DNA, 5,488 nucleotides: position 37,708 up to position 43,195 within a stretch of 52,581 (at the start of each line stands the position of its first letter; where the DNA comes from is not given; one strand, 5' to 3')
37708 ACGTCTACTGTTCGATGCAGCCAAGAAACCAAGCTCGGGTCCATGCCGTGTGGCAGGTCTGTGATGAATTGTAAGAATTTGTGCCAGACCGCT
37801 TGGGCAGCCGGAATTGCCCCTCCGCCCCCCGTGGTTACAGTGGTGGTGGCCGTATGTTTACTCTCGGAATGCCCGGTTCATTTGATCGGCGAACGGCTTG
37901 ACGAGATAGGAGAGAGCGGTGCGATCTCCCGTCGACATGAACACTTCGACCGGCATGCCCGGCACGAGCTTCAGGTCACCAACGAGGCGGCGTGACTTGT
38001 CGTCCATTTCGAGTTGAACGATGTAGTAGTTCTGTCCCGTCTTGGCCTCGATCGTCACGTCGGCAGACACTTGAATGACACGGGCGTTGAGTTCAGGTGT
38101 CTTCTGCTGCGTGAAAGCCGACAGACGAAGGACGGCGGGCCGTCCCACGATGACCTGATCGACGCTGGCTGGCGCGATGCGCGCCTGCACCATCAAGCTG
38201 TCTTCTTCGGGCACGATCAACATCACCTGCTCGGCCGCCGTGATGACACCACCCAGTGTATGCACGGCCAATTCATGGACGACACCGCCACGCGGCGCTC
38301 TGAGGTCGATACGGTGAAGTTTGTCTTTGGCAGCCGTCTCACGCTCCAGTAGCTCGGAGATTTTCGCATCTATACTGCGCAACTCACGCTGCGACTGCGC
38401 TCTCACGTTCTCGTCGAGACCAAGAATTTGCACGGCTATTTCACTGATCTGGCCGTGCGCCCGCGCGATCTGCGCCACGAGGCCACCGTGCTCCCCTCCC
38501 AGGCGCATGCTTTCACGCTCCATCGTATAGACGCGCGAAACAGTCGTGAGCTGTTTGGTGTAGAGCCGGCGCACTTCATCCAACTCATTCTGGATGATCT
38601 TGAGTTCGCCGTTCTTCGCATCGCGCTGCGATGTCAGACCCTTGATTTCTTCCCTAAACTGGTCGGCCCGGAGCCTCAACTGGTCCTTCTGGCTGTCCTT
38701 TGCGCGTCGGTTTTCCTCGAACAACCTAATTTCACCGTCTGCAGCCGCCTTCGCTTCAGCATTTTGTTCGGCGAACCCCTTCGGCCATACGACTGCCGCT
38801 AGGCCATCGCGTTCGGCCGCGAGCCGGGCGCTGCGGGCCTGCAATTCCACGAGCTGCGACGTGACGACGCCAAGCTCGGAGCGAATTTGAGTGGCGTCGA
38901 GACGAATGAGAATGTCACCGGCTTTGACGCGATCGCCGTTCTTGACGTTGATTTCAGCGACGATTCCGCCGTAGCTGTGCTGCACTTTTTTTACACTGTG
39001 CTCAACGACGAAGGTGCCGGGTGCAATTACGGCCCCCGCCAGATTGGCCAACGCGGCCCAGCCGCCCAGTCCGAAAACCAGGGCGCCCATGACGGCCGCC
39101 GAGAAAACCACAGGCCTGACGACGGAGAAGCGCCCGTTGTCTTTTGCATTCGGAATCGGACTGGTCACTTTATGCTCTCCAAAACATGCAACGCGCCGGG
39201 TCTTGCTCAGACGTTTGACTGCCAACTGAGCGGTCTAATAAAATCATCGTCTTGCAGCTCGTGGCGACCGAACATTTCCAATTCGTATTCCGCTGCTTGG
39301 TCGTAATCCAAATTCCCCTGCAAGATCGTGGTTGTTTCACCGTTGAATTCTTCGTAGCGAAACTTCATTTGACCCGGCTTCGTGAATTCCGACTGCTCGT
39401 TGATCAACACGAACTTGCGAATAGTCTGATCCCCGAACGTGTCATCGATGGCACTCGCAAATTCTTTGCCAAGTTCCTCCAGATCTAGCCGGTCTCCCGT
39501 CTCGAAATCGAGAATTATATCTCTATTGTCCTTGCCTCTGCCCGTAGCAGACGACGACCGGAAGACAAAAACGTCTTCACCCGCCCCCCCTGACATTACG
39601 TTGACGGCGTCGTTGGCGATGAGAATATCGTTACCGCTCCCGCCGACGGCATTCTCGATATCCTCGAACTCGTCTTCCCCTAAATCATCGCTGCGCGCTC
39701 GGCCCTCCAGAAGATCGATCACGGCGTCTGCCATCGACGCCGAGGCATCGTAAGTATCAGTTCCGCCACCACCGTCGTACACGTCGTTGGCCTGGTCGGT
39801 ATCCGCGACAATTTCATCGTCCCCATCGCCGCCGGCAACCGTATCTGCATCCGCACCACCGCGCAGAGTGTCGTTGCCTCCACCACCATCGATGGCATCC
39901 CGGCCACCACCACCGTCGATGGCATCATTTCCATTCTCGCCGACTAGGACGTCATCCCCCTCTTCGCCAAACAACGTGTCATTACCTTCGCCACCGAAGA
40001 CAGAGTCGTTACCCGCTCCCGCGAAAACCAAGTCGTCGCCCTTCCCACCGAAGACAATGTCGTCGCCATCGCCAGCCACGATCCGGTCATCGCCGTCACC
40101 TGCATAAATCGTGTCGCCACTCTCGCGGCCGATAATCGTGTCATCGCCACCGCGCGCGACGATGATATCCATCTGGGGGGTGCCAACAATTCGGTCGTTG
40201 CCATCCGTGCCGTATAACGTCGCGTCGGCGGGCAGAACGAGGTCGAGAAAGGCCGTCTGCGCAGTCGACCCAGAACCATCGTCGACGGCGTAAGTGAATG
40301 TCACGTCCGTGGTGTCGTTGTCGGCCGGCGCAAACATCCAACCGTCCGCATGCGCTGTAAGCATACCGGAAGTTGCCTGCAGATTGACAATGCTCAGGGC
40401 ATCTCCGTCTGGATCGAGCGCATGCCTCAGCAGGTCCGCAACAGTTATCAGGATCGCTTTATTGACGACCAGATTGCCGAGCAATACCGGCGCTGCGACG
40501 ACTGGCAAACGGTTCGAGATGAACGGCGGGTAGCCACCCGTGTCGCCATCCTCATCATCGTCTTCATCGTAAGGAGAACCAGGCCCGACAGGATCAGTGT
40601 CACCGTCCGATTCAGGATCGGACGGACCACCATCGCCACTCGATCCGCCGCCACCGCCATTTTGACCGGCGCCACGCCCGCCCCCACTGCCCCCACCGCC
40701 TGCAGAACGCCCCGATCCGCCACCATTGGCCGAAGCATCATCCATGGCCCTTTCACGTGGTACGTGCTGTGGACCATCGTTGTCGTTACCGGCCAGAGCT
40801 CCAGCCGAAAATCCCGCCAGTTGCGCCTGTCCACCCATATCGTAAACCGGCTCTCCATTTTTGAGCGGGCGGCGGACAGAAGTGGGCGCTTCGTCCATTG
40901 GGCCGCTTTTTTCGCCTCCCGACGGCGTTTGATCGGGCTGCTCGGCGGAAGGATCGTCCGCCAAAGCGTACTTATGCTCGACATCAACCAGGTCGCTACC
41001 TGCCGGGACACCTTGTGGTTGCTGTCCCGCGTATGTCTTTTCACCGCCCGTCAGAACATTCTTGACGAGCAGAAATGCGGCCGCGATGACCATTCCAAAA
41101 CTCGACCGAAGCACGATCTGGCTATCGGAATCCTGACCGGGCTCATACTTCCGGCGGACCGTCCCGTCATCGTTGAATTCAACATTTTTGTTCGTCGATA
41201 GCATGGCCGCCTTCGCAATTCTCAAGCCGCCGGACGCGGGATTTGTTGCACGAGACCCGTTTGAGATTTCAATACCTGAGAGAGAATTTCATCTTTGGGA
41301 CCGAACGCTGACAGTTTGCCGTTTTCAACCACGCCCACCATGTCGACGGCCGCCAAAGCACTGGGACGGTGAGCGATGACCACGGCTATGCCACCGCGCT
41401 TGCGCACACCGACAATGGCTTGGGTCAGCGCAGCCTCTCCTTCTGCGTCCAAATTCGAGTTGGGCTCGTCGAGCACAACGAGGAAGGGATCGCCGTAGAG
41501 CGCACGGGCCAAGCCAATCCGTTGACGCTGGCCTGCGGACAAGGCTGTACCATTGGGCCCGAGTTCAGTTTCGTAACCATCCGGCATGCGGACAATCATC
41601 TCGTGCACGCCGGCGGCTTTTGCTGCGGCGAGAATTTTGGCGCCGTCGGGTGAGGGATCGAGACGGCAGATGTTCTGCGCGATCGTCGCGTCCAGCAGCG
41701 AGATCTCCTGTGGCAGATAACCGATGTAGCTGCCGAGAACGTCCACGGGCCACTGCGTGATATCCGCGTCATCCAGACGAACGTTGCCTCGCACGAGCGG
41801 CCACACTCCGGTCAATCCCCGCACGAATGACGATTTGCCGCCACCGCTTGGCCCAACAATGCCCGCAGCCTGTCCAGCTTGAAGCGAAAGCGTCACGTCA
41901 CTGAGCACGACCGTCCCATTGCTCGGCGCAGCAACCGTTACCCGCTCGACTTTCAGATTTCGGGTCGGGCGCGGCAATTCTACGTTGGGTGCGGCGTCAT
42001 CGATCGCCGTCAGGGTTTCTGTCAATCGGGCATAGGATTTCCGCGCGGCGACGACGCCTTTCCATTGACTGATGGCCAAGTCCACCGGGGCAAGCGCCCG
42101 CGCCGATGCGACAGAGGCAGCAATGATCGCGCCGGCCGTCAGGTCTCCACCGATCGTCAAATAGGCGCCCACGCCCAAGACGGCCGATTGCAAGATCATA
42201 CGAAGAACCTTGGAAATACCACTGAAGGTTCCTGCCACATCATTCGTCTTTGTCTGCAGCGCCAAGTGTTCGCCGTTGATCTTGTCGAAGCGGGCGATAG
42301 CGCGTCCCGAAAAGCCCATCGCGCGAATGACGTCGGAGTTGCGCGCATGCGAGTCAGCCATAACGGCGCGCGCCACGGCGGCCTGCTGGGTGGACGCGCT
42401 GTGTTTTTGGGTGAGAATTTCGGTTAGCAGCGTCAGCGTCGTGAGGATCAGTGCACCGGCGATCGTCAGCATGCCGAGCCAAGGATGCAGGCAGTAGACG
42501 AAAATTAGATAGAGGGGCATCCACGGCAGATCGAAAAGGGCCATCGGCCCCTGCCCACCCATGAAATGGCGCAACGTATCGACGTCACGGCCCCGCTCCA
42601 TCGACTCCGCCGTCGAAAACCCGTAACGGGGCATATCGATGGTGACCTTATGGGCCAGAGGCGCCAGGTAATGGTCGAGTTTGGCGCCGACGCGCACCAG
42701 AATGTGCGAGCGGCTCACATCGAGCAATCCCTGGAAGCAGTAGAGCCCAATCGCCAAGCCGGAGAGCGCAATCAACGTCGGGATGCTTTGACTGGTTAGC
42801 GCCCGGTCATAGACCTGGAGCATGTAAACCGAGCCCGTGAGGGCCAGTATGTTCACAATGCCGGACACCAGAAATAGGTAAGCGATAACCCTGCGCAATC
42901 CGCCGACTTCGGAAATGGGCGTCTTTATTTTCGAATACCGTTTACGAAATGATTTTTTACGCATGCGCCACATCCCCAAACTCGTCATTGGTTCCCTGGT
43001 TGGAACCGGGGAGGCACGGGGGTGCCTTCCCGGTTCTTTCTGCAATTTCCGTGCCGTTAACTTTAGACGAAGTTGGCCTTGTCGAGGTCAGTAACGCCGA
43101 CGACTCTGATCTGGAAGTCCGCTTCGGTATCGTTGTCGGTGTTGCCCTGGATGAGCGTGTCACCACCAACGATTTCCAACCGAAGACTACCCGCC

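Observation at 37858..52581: Type I secretion operon dedicated to a >3,170-aa haem-peroxidase/RTX giant plus a second RTX protein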

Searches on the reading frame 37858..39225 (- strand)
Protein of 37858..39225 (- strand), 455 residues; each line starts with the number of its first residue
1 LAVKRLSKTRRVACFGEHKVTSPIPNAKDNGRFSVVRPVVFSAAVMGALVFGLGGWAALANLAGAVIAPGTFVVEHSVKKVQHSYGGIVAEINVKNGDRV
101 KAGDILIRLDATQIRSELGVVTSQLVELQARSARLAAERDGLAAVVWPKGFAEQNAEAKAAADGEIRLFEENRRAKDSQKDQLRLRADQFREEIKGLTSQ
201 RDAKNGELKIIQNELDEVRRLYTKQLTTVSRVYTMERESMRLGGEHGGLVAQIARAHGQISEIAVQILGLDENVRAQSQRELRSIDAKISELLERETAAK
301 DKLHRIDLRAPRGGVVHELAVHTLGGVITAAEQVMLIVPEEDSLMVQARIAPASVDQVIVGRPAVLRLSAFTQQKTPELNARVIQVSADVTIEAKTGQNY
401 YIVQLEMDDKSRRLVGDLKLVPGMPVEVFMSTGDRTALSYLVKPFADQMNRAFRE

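Call 5: search_protein_families(library=pfam, proteins=[window:37858-39225:-], max_evalue=0.01)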
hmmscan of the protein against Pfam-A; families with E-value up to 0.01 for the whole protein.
window:37858-39225:- (455 aa): 7 families
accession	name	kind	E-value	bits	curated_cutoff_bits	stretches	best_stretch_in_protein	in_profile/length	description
PF13437.12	HlyD_3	-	6e-17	62.8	22.2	1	308-409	2-97/106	HlyD family secretion protein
PF13533.13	Biotin_lipoyl_2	-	5.9e-09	36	29.8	1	81-110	3-32/32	Biotin-lipoyl like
PF16576.10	HlyD_D23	-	1.7e-08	34.5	30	1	266-414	77-208/214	Barrel-sandwich domain of CusB or HlyD membrane-fusion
PF06008.19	Laminin_I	-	4.2e-05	23.8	34.6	1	183-294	17-132/259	Laminin Domain I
PF00364.28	Biotin_lipoyl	-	0.0014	18.9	22.1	0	81-109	45-73/73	Biotin-requiring enzyme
PF14362.11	DUF4407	-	0.0074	16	31.3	1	167-301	112-230/297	Domain of unknown function (DUF4407)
PF04632.18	FUSC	-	0.0087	15.2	30.9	0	144-325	147-314/660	Fusaric acid resistance protein family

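Call 6: search_protein_families(library=ncbifam, proteins=[window:37858-39225:-], max_evalue=0.01)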
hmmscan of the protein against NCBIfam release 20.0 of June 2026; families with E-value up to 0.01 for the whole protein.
window:37858-39225:- (455 aa): 18 families
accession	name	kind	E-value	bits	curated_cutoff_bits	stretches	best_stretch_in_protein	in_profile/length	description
TIGR01843.1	type_I_hlyD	subfamily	2.5e-106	356.2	208.65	1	42-455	7-421/422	HlyD family type I secretion periplasmic adaptor subunit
TIGR00998.1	8a0101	subfamily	1.4e-15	57.1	390.8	1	80-375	44-272/334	EmrA/EmrK family multidrug efflux transporter periplasmic adaptor subunit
TIGR03794.1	NHLM_micro_HlyD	equivalog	7.6e-12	44.8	156.2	1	41-387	21-337/421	NHLP bacteriocin system secretion protein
TIGR01730.1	RND_mfp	subfamily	3.7e-11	42.6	94.9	1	80-208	28-155/322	efflux RND transporter periplasmic adaptor subunit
TIGR01000.1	bacteriocin_acc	subfamily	1.3e-07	30.9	258.85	1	49-136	31-118/457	bacteriocin secretion accessory protein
NF007785.0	PRK10476.1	equivalog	5.2e-06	25.5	376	0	280-370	180-271/347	multidrug transporter subunit MdtN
NF007850.1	PRK10559.1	equivalog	4.6e-05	22.7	400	1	256-364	100-204/303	p-hydroxybenzoic acid efflux pump subunit AaeA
NF011715.0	PRK15136.1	equivalog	6.3e-05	21.8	563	0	82-118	65-101/390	multidrug efflux MFS transporter periplasmic adaptor subunit EmrA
TIGR02168.1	SMC_prok_B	equivalog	0.00018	19.4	567.35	1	151-308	820-981/1181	chromosome segregation protein SMC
NF008606.0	PRK11578.1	equivalog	0.00059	19.1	342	0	84-147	67-129/371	macrolide transporter subunit MacA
TIGR00999.1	8a0102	subfamily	0.00064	18.9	319.3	1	298-435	85-206/271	CzcB/NccB family metal efflux transporter periplasmic adaptor subunit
NF007362.0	PRK09859.1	equivalog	0.00088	18.5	738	1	73-137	56-122/385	multidrug transporter subunit MdtE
NF002939.0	PRK03598.1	equivalog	0.0047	16.1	393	0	85-137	51-103/332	secretion protein HlyD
TIGR01348.1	PDHac_trf_long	equivalog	0.0061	15.2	552.1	1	80-138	44-102/587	dihydrolipoyllysine-residue acetyltransferase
NF038010.1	ABC_adapt_DarC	equivalog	0.0083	14.9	450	0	81-112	75-106/417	darobactin export ABC transporter periplasmic adaptor subunit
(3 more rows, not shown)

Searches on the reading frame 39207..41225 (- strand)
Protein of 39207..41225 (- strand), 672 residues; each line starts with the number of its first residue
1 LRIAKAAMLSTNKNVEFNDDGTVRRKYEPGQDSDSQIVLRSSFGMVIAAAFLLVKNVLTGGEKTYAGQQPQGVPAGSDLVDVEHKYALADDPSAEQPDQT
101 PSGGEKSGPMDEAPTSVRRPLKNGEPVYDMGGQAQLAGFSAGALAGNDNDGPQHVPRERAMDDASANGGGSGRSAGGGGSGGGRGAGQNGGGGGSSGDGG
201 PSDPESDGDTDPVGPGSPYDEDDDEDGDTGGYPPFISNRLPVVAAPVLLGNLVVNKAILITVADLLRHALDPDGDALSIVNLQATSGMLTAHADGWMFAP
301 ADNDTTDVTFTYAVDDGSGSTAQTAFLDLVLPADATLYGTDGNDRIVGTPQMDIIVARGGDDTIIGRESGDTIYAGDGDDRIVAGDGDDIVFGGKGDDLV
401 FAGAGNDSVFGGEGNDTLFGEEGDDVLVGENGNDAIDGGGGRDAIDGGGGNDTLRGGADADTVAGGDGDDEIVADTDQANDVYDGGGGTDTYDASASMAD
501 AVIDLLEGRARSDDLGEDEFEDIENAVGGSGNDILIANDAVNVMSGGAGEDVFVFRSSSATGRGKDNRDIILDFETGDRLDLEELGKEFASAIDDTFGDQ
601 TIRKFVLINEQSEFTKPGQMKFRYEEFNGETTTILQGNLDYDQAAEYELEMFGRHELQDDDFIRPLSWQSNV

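Call 5: search_protein_families(library=pfam, proteins=[window:39207-41225:-], max_evalue=0.01)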
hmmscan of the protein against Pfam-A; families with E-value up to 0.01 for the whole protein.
window:39207-41225:- (672 aa): 3 families
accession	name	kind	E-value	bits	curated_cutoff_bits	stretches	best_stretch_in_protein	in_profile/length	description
PF00353.25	HemolysinCabind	-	3e-32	110.6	23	6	374-408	1-35/36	RTX calcium-binding nonapeptide repeat (4 copies)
PF17892.7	Cadherin_5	-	1.1e-16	60.9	26.5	1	238-325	2-93/98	Cadherin-like domain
PF17963.7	Big_9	-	3e-10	41.3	23.6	1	248-323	11-83/89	Bacterial Ig domain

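Call 6: search_protein_families(library=ncbifam, proteins=[window:39207-41225:-], max_evalue=0.01)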
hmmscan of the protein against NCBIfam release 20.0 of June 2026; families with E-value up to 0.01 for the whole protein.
window:39207-41225:- (672 aa): 9 families
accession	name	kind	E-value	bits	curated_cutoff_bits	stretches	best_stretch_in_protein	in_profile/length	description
NF033943.0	RTX_toxin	subfamily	5.7e-19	67.8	1000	2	337-473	672-811/930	RTX family hemolysin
NF046115.1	Ca_rpt_SMc04171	equivalog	6.7e-19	68.4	625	2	305-419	226-335/574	SMc04171 family calcium-binding repeat protein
NF053766.1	ZapA_metallo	exception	9.6e-19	67.8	940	2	482-566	285-373/483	ZapA family metalloprotease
NF033203.1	entero_EhxA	exception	5.7e-18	64.5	2000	2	337-461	705-829/997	enterohemolysin EhxA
NF035945.1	Zn_serralysin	subfamily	6.3e-16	58.6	500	3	482-585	274-398/462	serralysin family metalloprotease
NF050046.1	PueAB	exception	1.4e-10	40.3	670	3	335-392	488-546/616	polyurethane esterase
NF012211.1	tand_rpt_95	domain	8.3e-10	38.5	90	1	256-326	6-81/98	tandem-95 repeat protein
NF052454.1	BtaGlycanEglC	equivalog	0.0013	17.7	700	0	527-586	113-165/459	endo-1,3-1,4-beta-glycanase EglC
NF051884.1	ProteaseSapA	equivalog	0.0024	16.6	1200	1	482-553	276-351/644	protease SapA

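Call 31: find_encoding_contigs(protein=window:39207-41204:-, flank=10000, max_places=4)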
Protein window:39207-41204:- (665 aa): no gene with exactly this product is on record in the collection.

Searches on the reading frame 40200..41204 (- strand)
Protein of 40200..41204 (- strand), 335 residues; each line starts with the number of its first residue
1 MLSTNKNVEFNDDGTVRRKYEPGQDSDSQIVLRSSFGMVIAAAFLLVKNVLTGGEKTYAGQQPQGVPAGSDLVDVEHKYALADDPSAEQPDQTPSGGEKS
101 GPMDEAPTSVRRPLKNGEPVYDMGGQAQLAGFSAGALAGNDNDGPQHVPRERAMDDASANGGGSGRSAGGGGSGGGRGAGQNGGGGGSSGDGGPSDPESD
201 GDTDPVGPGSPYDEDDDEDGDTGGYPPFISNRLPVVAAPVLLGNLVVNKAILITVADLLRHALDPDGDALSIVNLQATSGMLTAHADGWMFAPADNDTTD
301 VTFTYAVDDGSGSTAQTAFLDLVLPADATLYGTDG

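Call 45: find_homologous_proteins(query=window:40200-41204:-, max_evalue=0.001)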
Query window:40200-41204:-: 8000 candidates shared short words with the query, none scored E <= 0.001.

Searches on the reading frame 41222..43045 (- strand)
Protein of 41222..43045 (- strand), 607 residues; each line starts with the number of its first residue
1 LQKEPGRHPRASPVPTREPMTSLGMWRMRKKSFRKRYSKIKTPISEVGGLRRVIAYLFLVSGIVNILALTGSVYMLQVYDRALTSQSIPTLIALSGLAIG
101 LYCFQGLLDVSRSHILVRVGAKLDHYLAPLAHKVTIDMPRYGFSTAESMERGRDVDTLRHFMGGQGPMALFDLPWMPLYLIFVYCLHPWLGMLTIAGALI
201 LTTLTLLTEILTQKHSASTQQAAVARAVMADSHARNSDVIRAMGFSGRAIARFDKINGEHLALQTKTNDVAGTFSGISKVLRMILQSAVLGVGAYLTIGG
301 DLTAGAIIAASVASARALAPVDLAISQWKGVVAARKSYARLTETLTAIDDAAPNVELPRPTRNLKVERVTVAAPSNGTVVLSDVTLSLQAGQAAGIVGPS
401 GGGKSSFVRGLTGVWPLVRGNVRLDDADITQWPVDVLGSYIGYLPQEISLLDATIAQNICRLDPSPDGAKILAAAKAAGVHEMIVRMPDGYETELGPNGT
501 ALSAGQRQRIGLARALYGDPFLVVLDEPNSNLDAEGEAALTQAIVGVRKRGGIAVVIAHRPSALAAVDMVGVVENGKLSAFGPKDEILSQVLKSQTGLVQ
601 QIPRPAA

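Call 5: search_protein_families(library=pfam, proteins=[window:41222-43045:-], max_evalue=0.01)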
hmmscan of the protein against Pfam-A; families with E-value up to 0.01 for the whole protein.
window:41222-43045:- (607 aa): 2 families
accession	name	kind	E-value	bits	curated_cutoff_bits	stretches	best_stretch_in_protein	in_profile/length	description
PF00005.33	ABC_tran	-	6.1e-23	82.4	25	1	381-529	1-136/137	ABC transporter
PF00664.28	ABC_membrane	-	5e-11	43.2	28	1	56-313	3-266/274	ABC transporter transmembrane region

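Call 6: search_protein_families(library=ncbifam, proteins=[window:41222-43045:-], max_evalue=0.01)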
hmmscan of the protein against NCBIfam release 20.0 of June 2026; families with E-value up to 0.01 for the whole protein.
window:41222-43045:- (607 aa): 185 families (the best 25 are shown)
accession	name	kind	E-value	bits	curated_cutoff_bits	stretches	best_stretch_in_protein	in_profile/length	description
TIGR01842.1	type_I_sec_PrtD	subfamily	1.3e-201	670.9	510.15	1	50-590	4-543/544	type I secretion system permease/ATPase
TIGR03375.1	type_I_sec_LssB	subfamily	3.4e-98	329.7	693.1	1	51-593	148-694/696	type I secretion system permease/ATPase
TIGR01846.1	type_I_sec_HlyB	subfamily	3.2e-70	237.2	725.55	1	47-590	134-681/694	type I secretion system permease/ATPase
TIGR03796.1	NHLM_micro_ABC1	equivalog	9e-63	212.6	853.3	1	47-589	149-700/710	NHLP family bacteriocin export ABC transporter peptidase/permease/ATPase subunit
TIGR02203.1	MsbA_lipidA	equivalog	5.8e-56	190.2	602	1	192-590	156-558/572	lipid A export permease/ATP-binding protein MsbA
TIGR02857.1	CydD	equivalog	9.2e-52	176.7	435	1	330-570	290-526/529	thiol reductant ABC exporter subunit CydD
NF052233.1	CphA_assoc_ABC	equivalog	1e-51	176.2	880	1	180-590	322-732/766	cyanophycin metabolism-associated ABC transporter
TIGR02868.1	CydC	equivalog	1.2e-51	175.9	329.05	1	185-561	150-530/530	thiol reductant ABC exporter subunit CydC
TIGR02204.1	MsbA_rel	hypoth_equivalog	8.1e-49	166.7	780.4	1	53-590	21-564/576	ABC transporter, permease/ATP-binding protein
TIGR01193.1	bacteriocin_ABC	subfamily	5.9e-47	160.6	523.85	1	50-589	154-697/708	peptide cleavage/export ABC transporter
TIGR03797.1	NHLM_micro_ABC2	equivalog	1e-46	159.8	709.4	1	47-589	131-673/686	NHLP bacteriocin export ABC transporter permease/ATPase subunit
TIGR00958.1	3a01208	subfamily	2.1e-46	158.5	874.6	1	180-588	293-701/711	antigen peptide transporter 2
NF008381.0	PRK11176.1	equivalog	8.9e-45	153.1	867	1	221-590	198-568/582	lipid A ABC transporter ATP-binding protein/permease MsbA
NF045513.1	HepA_fam_ABC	equivalog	2.1e-43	148.7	725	1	250-590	256-598/610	heterocyst formation ABC transporter subunit HepA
NF010178.0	PRK13657.1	equivalog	4e-43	147.7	733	1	263-589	231-558/588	glucan ABC transporter ATP-binding protein/ permease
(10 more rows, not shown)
